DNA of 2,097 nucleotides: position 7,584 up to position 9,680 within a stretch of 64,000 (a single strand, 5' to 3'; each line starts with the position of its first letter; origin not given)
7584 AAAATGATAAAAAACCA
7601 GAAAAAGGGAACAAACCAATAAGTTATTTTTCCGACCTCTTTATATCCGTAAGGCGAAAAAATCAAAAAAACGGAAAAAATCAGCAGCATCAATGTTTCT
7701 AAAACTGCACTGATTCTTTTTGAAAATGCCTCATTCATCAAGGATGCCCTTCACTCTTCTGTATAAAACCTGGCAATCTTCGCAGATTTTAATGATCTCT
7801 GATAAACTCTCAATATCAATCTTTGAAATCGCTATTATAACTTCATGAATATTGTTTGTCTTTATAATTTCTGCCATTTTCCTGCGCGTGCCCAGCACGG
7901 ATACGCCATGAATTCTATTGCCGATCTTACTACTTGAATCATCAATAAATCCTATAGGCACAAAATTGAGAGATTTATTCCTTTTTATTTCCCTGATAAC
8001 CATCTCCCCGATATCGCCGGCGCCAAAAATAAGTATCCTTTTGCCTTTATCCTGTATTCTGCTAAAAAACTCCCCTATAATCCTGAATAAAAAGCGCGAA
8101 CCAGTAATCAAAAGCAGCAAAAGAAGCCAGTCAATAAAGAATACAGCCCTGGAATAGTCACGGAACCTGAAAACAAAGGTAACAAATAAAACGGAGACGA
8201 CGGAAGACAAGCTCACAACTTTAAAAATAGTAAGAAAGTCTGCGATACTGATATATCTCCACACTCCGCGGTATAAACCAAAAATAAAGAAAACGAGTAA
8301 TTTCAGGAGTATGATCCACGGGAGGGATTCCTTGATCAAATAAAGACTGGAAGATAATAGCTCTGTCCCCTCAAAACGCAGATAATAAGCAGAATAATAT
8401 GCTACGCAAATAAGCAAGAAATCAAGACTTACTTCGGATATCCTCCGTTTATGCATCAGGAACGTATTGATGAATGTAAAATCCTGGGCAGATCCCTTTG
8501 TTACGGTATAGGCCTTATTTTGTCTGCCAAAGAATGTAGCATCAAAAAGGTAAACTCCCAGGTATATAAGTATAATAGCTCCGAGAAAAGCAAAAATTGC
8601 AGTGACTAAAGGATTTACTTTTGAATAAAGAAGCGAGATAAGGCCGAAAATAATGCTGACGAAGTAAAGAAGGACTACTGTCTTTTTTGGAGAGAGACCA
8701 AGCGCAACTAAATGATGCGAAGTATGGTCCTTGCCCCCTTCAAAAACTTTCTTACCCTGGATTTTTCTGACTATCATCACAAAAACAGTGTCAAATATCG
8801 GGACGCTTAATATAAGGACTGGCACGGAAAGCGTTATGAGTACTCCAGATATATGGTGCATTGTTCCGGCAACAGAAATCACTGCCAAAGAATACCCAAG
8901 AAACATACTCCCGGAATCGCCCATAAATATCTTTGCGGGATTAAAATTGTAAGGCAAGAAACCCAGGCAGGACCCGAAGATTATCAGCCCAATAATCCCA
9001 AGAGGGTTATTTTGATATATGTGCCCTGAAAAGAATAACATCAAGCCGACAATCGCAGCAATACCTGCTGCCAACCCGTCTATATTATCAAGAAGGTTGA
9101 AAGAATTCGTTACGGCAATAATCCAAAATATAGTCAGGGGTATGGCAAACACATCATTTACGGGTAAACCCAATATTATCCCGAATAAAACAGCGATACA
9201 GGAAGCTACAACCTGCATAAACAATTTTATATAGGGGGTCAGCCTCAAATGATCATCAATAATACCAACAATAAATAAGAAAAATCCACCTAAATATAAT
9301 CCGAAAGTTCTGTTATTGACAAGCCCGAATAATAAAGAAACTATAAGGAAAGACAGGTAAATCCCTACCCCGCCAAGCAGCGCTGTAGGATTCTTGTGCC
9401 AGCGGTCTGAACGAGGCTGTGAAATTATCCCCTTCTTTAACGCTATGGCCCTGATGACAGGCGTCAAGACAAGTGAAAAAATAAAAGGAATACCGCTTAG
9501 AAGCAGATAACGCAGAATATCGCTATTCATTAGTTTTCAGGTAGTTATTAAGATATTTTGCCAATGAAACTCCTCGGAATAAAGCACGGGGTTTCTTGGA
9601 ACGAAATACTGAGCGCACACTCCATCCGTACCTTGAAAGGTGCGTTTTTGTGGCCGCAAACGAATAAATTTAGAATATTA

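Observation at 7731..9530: Chimeric initiating transferase: polytopic WecA/MraY-type PNPT fused to the non-catalytic N-terminal half of a WbaP-type PGT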

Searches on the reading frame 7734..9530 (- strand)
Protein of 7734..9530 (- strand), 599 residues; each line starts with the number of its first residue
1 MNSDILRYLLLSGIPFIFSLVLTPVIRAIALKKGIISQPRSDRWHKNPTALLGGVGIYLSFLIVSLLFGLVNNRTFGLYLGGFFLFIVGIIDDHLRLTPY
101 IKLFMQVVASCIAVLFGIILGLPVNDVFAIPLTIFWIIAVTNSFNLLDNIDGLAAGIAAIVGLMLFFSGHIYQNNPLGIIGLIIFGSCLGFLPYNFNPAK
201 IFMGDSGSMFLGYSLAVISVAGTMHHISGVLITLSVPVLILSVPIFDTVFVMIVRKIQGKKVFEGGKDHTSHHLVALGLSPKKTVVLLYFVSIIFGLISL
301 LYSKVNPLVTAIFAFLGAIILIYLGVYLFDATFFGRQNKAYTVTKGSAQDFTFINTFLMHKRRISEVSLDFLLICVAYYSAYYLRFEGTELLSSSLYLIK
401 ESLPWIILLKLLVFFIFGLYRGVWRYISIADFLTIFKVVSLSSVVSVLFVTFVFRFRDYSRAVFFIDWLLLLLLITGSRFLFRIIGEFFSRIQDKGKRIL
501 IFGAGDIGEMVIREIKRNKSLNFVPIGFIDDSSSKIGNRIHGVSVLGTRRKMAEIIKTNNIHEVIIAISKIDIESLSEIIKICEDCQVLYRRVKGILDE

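Call 3: search_protein_families(library=pfam, proteins=[window:7734-9530:-], max_evalue=1)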
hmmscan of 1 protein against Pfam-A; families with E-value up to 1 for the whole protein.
window:7734-9530:- (599 aa): 4 families
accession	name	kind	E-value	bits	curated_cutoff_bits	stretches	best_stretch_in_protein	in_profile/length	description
PF00953.26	Glycos_transf_4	-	1.1e-35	123.4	27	1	76-222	2-159/160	Glycosyl transferase family 4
PF13727.12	CoA_binding_3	-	6e-16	59.4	25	1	417-588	3-169/175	CoA-binding domain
PF17836.7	PglD_N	-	4.9e-06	27.4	23.4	1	498-570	1-67/78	PglD N-terminal domain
PF03435.24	Sacchrp_dh_NADP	-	0.19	12.5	25.1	1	499-542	1-45/129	Saccharopine dehydrogenase NADP binding domain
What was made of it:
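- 8502..9530 (-): PNPT (WecA/WbpL/MraY-type) catalytic domain, aa 1-343, 11 TM helices. Glycos_transf_4 at 1.1e-35 (call 3).
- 7734..8054 (-): Cytoplasmic Rossmann-like domain (PF13727 core, 'DUF'), aa 493-599. CoA_binding_3 and PglD_N hits (call 3).
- On PNPT superfamily (Glycos_transf_4 / MraY-WecA): 123.4 bits against a cutoff of 27, aa 76-222 (call 3)
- On Large monotopic PGT (WbaP-type): No Bac_transf hit at E<=1 (call 3). CoA_binding_3 at 59.4 bits (call 3).
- On PglF/WbpM/CapD-type dehydratase: Absent from the 599-aa protein (call 3).
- Checked: Pfam finds Glycos_transf_4 at aa 76-222 (1.1e-35, 123 bits, cutoff 27) and CoA_binding_3 at aa 417-588 (6e-16, 59 bits, cutoff 25) (call 3).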

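Call 4: search_protein_families(library=ncbifam, proteins=[window:7734-9530:-], max_evalue=1)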
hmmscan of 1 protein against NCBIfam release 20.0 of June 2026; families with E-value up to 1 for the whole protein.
window:7734-9530:- (599 aa): 11 families
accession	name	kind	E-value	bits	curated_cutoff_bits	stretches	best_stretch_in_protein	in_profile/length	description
TIGR02380.1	ECA_wecA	exception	4.7e-29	101.6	326.05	1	16-321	8-327/346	UDP-N-acetylglucosamine--undecaprenyl-phosphate N-acetylglucosaminephosphotransferase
TIGR03025.1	EPS_sugtrans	subfamily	5.3e-25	88.5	295.55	1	369-590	2-218/445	exopolysaccharide biosynthesis polyprenyl glycosylphosphotransferase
NF053644.1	MraY_archaea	equivalog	3.8e-24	85.7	450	2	102-300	153-340/340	pseudomurein biosynthesis MraY family phospho-N-acetylmuramoyl-pentapeptide-transferase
TIGR03023.1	WcaJ_sugtrans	equivalog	7.8e-24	84.8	410.75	1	369-588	2-221/453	undecaprenyl-phosphate glucose phosphotransferase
TIGR00445.1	mraY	equivalog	2.9e-18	66.4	192.05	1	31-305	17-320/321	phospho-N-acetylmuramoyl-pentapeptide-transferase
TIGR03022.1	WbaP_sugtrans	subfamily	4.4e-13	49.3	403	1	370-584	5-212/456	undecaprenyl-phosphate galactose phosphotransferase WbaP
TIGR03570.1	NeuD_NnaD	subfamily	9.5e-07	28.6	160.8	1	499-570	2-68/202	NeuD/PglB/VioB family sugar acetyltransferase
NF003995.0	PRK05472.2-4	subfamily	2.1e-06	27.4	126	1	494-571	81-156/213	redox-sensing transcriptional repressor Rex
NF003993.0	PRK05472.2-2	equivalog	4.3e-05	23.2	217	1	497-572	84-157/212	redox-sensing transcriptional repressor Rex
NF003989.0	PRK05472.1-3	equivalog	0.0015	18.4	177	1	486-573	73-160/215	redox-sensing transcriptional repressor Rex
NF050817.1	PolSacchBiosHfsE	equivalog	0.12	11.1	750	1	497-576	141-218/467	polysaccharide biosynthesis protein HfsE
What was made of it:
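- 8055..8441 (-): Four-TM-helix bundle of the appended module, aa 364-492. Aligns to the TM region of EPS_sugtrans (call 4).
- On WecA orthologue (TIGR02380, UDP-GlcNAc:Und-P GlcNAc-1-P transferase): 101.6 bits against a cutoff of 326.05 (call 4).
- On Large monotopic PGT (WbaP-type): TIGR03025 positions 2-218 aligned (call 4).
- Closest known: WbpL / WecA-type polytopic PNPTs. Different: It scores far below the WecA equivalog cutoff (101.6 against 326 bits, call 4).
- Checked: That is the non-catalytic N-terminal half of large monotopic PGTs (call 4).
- The match to enterobacterial WecA is far below the equivalog cutoff (101.6 against 326 bits, call 4). NCBIfam models EPS_sugtrans, WcaJ and WbaP align to aa 369-590 through their positions 2-221 (call 4).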

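Call 5: find_homologous_proteins(query=window:7734-9530:-)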
Query window:7734-9530:- (599 aa): 7025 proteins with E <= 0.001 among 8000 candidates; the best 120 are listed.
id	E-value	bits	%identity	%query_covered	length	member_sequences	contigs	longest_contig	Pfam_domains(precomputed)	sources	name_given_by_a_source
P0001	0.0e+0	1282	100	100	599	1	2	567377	PF17836.8,PF13727.13,PF00953.27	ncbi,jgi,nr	ncbi:MAG: hypothetical protein C4533_04050 [Candidatus Omnitrophota bacterium]|jgi:UDP-GlcNAc:undeca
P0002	2.3e-255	867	65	99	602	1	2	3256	PF17836.8,PF13727.13,PF00953.27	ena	-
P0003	2.2e-254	864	64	99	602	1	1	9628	PF17836.8,PF13727.13,PF00953.27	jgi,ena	-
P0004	4.0e-250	850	63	99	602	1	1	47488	PF17836.8,PF13727.13,PF00953.27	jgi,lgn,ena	-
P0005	5.9e-250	849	65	98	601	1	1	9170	PF17836.8,PF13727.13,PF00953.27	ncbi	-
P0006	9.8e-250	849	64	99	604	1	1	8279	PF17836.8,PF13727.13,PF00953.27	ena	-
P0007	1.7e-249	848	64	99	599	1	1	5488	PF17836.8,PF13727.13,PF00953.27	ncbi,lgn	-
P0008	9.9e-248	842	63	100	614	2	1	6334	PF17836.8,PF13727.13,PF00953.27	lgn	-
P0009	1.1e-246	839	64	99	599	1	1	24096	PF17836.8,PF13727.13,PF00953.27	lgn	-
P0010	2.4e-246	837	63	99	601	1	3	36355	PF17836.8,PF13727.13,PF00953.27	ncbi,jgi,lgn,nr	ncbi:MAG: hypothetical protein FJZ11_00360 [Candidatus Omnitrophica bacterium]|nr:hypothetical prote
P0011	1.0e-245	835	64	99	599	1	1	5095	PF17836.8,PF13727.13,PF00953.27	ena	-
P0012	1.7e-244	831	63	99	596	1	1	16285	PF17836.8,PF13727.13,PF00953.27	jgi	-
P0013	2.0e-244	831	64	97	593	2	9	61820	PF17836.8,PF13727.13,PF00953.27,PF22674.3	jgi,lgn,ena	jgi:UDP-GlcNAc:undecaprenyl-phosphate GlcNAc-1-phosphate transferase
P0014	1.6e-243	828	62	99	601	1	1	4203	PF17836.8,PF13727.13,PF00953.27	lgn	-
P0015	2.2e-243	828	64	100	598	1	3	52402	PF17836.8,PF13727.13,PF00953.27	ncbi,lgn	-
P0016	4.2e-243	827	63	100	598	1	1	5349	PF17836.8,PF13727.13,PF00953.27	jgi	jgi:UDP-GlcNAc:undecaprenyl-phosphate GlcNAc-1-phosphate transferase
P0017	4.4e-243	827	65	96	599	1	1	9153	PF17836.8,PF13727.13,PF00953.27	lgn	-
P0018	1.5e-242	825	63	99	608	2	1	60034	PF17836.8,PF13727.13,PF00953.27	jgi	-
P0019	3.6e-242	824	62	99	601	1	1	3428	PF13727.13,PF00953.27,PF22674.3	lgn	-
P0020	3.7e-242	824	63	100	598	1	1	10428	PF17836.8,PF13727.13,PF00953.27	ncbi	-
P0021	1.8e-241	821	63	99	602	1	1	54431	PF17836.8,PF13727.13,PF00953.27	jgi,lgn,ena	-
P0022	2.8e-241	821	62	99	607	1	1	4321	PF17836.8,PF13727.13,PF00953.27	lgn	-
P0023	7.0e-240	816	62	99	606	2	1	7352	PF17836.8,PF13727.13,PF00953.27,PF22674.3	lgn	-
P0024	1.3e-239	815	61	99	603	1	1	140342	PF17836.8,PF13727.13,PF00953.27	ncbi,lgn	-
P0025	2.9e-239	814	62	98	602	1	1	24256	PF17836.8,PF13727.13,PF00953.27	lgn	-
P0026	7.1e-239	813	63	99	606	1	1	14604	PF17836.8,PF13727.13,PF00953.27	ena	-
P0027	3.9e-238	810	61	99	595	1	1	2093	PF17836.8,PF13727.13,PF00953.27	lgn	-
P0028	5.5e-238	810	62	99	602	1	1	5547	PF13727.13,PF00953.27,PF22674.3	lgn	-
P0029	7.1e-238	809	62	99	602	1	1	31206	PF17836.8,PF13727.13,PF00953.27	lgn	-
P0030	8.1e-238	809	60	99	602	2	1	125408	PF17836.8,PF13727.13,PF00953.27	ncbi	ncbi:hypothetical protein ACFL1K_00300 [Candidatus Omnitrophota bacterium]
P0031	1.2e-237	809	62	99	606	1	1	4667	PF17836.8,PF13727.13,PF00953.27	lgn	-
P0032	2.0e-237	808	63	98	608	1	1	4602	PF17836.8,PF13727.13,PF00953.27,PF22674.3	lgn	-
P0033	2.0e-237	808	61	99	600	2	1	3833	PF13727.13,PF00953.27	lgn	-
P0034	2.7e-237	808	61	100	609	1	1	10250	PF17836.8,PF13727.13,PF00953.27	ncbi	-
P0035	1.6e-236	805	62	100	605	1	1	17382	PF17836.8,PF13727.13,PF00953.27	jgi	-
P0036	3.1e-236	804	62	98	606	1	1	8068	PF13727.13,PF00953.27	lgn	-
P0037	3.7e-236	804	60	98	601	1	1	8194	PF17836.8,PF13727.13,PF00953.27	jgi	-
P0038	5.5e-236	803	63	97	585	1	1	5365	PF17836.8,PF13727.13,PF00953.27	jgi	-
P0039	9.6e-236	802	63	98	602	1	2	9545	PF17836.8,PF13727.13,PF00953.27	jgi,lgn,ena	jgi:UDP-GlcNAc:undecaprenyl-phosphate GlcNAc-1-phosphate transferase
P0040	1.9e-234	798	61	99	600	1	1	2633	PF17836.8,PF13727.13,PF00953.27,PF22674.3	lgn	-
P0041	4.0e-234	797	62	99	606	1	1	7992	PF17836.8,PF13727.13,PF00953.27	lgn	-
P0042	4.7e-234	797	61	99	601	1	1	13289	PF17836.8,PF13727.13,PF00953.27,PF22674.3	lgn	-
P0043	4.8e-234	797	60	100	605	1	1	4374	PF17836.8,PF13727.13,PF00953.27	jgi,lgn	-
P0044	5.0e-234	797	62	98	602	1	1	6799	PF17836.8,PF13727.13,PF00953.27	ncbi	-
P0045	5.1e-234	797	60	100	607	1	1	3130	PF17836.8,PF13727.13,PF00953.27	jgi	-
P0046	2.4e-233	795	61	99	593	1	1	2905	PF17836.8,PF13727.13,PF00953.27,PF22674.3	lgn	-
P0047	4.3e-233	794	62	97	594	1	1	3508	PF17836.8,PF13727.13,PF00953.27,PF22674.3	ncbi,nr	ncbi:MAG: hypothetical protein KKH29_06045, partial [Candidatus Omnitrophica bacterium]|nr:hypotheti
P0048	5.2e-233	793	61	99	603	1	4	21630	PF17836.8,PF13727.13,PF00953.27,PF22674.3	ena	-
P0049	1.3e-232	792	62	98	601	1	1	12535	PF17836.8,PF13727.13,PF00953.27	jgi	jgi:UDP-GlcNAc:undecaprenyl-phosphate GlcNAc-1-phosphate transferase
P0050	1.5e-232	792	62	98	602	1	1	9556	PF17836.8,PF13727.13,PF00953.27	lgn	-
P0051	1.9e-232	792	62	99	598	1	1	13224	PF17836.8,PF13727.13,PF00953.27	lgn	-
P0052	3.9e-232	790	61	98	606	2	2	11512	PF17836.8,PF13727.13,PF00953.27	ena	-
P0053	4.0e-232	790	60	100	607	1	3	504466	PF17836.8,PF13727.13,PF00953.27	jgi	-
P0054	4.2e-232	790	62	98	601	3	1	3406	PF13727.13,PF00953.27,PF22674.3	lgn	-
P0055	5.1e-232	790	61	98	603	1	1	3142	PF13727.13,PF00953.27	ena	-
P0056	5.6e-232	790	59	100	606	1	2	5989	PF17836.8,PF13727.13,PF00953.27,PF22674.3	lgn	-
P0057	5.6e-232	790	61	98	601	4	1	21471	PF17836.8,PF13727.13,PF00953.27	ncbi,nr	ncbi:MAG: hypothetical protein PHY94_00460 [Candidatus Omnitrophica bacterium]|nr:hypothetical prote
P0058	8.4e-232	789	59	100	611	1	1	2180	PF17836.8,PF13727.13,PF00953.27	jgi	-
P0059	1.2e-231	789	60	98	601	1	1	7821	PF17836.8,PF13727.13,PF00953.27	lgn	-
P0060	3.0e-231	788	60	99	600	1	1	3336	PF13727.13,PF00953.27,PF22674.3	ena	-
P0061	3.7e-231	787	59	99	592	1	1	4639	PF17836.8,PF13727.13,PF00953.27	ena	-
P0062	6.9e-231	786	60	99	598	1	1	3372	PF17836.8,PF13727.13,PF00953.27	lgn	-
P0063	8.1e-231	786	60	98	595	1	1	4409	PF02629.26,PF17836.8,PF13727.13,PF00953.27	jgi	-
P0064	1.5e-230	785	61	99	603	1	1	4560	PF13727.13,PF00953.27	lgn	-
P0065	4.3e-230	784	61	99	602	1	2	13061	PF17836.8,PF13727.13,PF00953.27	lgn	-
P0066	4.8e-230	784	59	99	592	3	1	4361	PF17836.8,PF13727.13,PF00953.27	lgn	-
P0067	4.9e-230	784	61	96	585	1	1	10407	PF17836.8,PF13727.13,PF00953.27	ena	-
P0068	7.4e-230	783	61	99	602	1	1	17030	PF17836.8,PF13727.13,PF00953.27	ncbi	ncbi:MAG: hypothetical protein V1828_00655 [Candidatus Omnitrophota bacterium]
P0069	1.1e-229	782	61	98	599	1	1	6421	PF17836.8,PF13727.13,PF00953.27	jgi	-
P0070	1.7e-229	782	61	99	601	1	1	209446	PF17836.8,PF13727.13,PF00953.27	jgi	-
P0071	4.0e-229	781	60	99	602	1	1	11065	PF17836.8,PF13727.13,PF00953.27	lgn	-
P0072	6.6e-229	780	60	98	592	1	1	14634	PF17836.8,PF13727.13,PF00953.27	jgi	jgi:UDP-GlcNAc:undecaprenyl-phosphate/decaprenyl-phosphate GlcNAc-1-phosphate transferase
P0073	1.0e-228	779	61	98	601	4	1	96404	PF17836.8,PF13727.13,PF00953.27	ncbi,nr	ncbi:MAG: hypothetical protein PHT31_01005 [Candidatus Omnitrophica bacterium]|nr:hypothetical prote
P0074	1.4e-228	779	60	98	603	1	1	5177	PF13727.13,PF00953.27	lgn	-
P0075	8.8e-228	776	59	99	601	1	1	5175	PF13727.13,PF00953.27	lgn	-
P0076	1.0e-227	776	60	99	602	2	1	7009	PF17836.8,PF13727.13,PF00953.27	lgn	-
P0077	1.2e-227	776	58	99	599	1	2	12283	PF17836.8,PF13727.13,PF00953.27,PF22674.3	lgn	-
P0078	1.2e-227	776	60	98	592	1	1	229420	PF17836.8,PF13727.13,PF00953.27,PF22674.3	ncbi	-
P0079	1.9e-227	775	61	98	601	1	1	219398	PF17836.8,PF13727.13,PF00953.27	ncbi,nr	ncbi:MAG: hypothetical protein PHO70_00635 [Candidatus Omnitrophica bacterium]|nr:hypothetical prote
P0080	2.3e-227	775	58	96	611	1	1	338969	PF17836.8,PF13727.13,PF00953.27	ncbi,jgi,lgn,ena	ncbi:MAG: hypothetical protein WC510_00870 [Candidatus Omnitrophota bacterium]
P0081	3.0e-227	774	60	99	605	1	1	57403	PF17836.8,PF13727.13,PF00953.27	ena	-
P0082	3.2e-227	774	59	100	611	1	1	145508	PF17836.8,PF13727.13,PF00953.27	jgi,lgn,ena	-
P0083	5.7e-227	773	60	99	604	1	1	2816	PF13727.13,PF00953.27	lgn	-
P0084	1.3e-226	772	60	98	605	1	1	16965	PF17836.8,PF13727.13,PF00953.27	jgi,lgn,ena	-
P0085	4.5e-226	770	59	100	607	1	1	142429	PF13727.13,PF00953.27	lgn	-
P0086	5.6e-226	770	61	97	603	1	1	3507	PF17836.8,PF13727.13,PF00953.27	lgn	-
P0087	5.9e-226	770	59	99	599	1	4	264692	PF17836.8,PF13727.13,PF00953.27,PF22674.3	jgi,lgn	-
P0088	7.8e-226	770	59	100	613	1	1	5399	PF17836.8,PF13727.13,PF00953.27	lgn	-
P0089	9.6e-226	769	58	100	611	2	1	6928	PF17836.8,PF13727.13,PF00953.27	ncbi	-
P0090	9.8e-226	769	60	98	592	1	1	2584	PF17836.8,PF13727.13,PF00953.27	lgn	-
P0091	1.5e-225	769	58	100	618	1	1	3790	PF17836.8,PF13727.13,PF00953.27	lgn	-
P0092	1.6e-225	769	59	100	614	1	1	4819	PF13727.13,PF00953.27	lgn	-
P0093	1.8e-225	768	58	99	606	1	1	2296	PF17836.8,PF13727.13,PF00953.27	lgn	-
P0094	3.4e-225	768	57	99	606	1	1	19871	PF17836.8,PF13727.13,PF00953.27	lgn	-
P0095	3.9e-225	767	58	100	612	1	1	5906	PF17836.8,PF13727.13,PF00953.27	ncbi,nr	ncbi:MAG: hypothetical protein Q8R31_03600 [Candidatus Omnitrophota bacterium]|nr:hypothetical prote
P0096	6.7e-225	767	61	99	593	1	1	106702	PF13727.13,PF00953.27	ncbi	-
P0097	9.6e-225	766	59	98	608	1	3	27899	PF17836.8,PF13727.13,PF00953.27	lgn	-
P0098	1.0e-224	766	59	99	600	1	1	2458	PF17836.8,PF13727.13,PF00953.27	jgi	jgi:UDP-GlcNAc:undecaprenyl-phosphate GlcNAc-1-phosphate transferase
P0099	1.5e-224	765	60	99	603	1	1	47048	PF17836.8,PF13727.13,PF00953.27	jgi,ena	-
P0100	3.1e-224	764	59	99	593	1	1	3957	PF17836.8,PF13727.13,PF00953.27,PF22674.3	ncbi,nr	ncbi:MAG: hypothetical protein KKE64_01260 [Candidatus Omnitrophica bacterium]|nr:hypothetical prote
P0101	5.7e-224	764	59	99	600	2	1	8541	PF17836.8,PF13727.13,PF00953.27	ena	-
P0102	1.2e-223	762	59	99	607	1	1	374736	PF17836.8,PF13727.13,PF00953.27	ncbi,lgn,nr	ncbi:MAG: hypothetical protein PHC54_01000 [Candidatus Omnitrophica bacterium]|nr:hypothetical prote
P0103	1.9e-223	762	58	99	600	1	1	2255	PF17836.8,PF13727.13,PF00953.27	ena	-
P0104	2.6e-223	761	57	99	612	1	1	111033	PF17836.8,PF13727.13,PF00953.27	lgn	-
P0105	3.6e-223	761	58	99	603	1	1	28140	PF17836.8,PF13727.13,PF00953.27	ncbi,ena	-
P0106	3.7e-223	761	59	99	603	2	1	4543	PF17836.8,PF13727.13,PF00953.27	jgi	-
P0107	6.1e-223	760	59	99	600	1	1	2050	PF17836.8,PF13727.13,PF00953.27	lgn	-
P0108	6.3e-223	760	59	97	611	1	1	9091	PF17836.8,PF13727.13,PF00953.27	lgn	-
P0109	6.8e-223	760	58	99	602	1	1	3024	PF17836.8,PF13727.13,PF00953.27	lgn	-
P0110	6.9e-223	760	59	98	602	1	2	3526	PF17836.8,PF13727.13,PF00953.27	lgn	-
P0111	9.4e-223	760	60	99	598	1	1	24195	PF17836.8,PF13727.13,PF00953.27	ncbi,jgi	-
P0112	1.0e-222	759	57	100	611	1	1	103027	PF17836.8,PF13727.13,PF00953.27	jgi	-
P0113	1.4e-222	759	59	99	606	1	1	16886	PF13727.13,PF00953.27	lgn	-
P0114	1.4e-222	759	57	100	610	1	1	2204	PF17836.8,PF13727.13,PF00953.27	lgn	-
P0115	1.6e-222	759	59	98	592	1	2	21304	PF17836.8,PF13727.13,PF00953.27,PF22674.3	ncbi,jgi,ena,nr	ncbi:MAG: hypothetical protein DRP74_03540 [Candidatus Omnitrophota bacterium]|nr:MAG: hypothetical 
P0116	2.0e-222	758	58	99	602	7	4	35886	PF17836.8,PF13727.13,PF00953.27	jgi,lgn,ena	-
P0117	2.4e-222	758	58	99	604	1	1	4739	PF17836.8,PF13727.13,PF00953.27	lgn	-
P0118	3.2e-222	758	57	99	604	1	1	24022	PF17836.8,PF13727.13,PF00953.27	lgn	-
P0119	2.7e-221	755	57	99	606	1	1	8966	PF17836.8,PF13727.13,PF00953.27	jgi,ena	-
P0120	3.7e-221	754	58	96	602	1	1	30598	PF17836.8,PF13727.13,PF00953.27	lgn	-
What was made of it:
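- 7731..9530 (-): Whole ORF: 599 aa plus stop, a PNPT fused to the 4TM-Rossmann module. An identical protein is in NCBI as a hypothetical protein of a Candidatus Omnitrophota MAG (call 5).
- All 120 listed hits share the architecture, at 57-65% identity apart from the window's own protein (call 5).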

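Call 8: search_solved_structures(query=window:7734-9530:-, max_evalue=1, show_alignments=0)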
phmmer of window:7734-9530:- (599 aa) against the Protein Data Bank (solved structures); distinct sequences matched with E-value up to 1: 6.
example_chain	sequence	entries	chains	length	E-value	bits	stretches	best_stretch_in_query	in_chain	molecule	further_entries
9zno_A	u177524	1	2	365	2.1e-12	50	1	34-304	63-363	Phospho-N-acetylmuramoyl-pentapeptide-transferase (MraY)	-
5jnq_A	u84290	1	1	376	1.1e-10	44.3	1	127-300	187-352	Phospho-N-acetylmuramoyl-pentapeptide-transferase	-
4j72_A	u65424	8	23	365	8.4e-10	41.4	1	46-302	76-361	Phospho-N-acetylmuramoyl-pentapeptide-transferase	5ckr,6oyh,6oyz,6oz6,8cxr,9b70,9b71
8g01_A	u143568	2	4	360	7.5e-07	31.7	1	122-305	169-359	Phospho-N-acetylmuramoyl-pentapeptide-transferase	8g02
8tlu_A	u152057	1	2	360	8.1e-07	31.6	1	122-305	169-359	Phospho-N-acetylmuramoyl-pentapeptide-transferase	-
3nkl_A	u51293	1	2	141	0.00024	23.4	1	496-571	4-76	UDP-D-quinovosamine 4-dehydrogenase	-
